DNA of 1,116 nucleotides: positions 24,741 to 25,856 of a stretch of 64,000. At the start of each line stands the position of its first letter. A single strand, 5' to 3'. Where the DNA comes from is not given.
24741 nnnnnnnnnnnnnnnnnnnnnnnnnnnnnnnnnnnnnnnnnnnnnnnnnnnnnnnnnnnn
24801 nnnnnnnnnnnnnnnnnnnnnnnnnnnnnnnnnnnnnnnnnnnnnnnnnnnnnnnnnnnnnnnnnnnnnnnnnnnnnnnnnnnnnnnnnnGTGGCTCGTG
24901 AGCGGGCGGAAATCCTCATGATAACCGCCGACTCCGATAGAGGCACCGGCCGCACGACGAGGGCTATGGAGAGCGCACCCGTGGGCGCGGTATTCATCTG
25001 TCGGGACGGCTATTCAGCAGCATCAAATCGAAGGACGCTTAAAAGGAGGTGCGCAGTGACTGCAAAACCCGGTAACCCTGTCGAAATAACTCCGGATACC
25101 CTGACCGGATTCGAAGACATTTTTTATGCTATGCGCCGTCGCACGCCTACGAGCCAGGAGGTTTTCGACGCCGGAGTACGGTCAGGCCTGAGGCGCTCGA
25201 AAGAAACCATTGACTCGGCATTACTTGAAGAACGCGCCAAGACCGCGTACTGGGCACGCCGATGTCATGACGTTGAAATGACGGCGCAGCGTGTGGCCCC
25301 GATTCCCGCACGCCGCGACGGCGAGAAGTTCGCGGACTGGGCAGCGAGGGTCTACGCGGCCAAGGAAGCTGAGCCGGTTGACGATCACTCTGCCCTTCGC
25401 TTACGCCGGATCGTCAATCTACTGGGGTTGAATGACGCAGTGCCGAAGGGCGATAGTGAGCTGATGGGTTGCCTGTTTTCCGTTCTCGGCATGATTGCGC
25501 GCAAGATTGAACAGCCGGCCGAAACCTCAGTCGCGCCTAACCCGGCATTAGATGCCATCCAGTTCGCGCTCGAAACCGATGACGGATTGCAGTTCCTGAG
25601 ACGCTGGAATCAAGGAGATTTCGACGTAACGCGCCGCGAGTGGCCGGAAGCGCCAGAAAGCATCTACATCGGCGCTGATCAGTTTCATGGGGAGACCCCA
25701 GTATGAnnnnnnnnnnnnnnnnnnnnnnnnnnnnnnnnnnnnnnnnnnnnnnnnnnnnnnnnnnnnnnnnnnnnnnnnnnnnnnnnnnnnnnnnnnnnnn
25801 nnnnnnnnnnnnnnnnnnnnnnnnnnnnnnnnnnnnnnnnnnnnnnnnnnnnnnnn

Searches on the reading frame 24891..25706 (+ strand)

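Call 48: search_protein_families(library=phrogs, proteins=[window:24891-25706:+], max_evalue=0.001)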
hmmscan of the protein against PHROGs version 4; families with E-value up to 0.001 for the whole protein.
window:24891-25706:+ (271 aa): 1 family
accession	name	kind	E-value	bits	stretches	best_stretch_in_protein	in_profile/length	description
phrog_10115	-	unknown function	3.8e-09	37.5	1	217-266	52-106/178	-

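Call 51: search_protein_families(library=pfam, proteins=[window:24891-25706:+], max_evalue=1)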
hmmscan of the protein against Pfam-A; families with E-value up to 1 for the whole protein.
window:24891-25706:+ (271 aa): 0 families
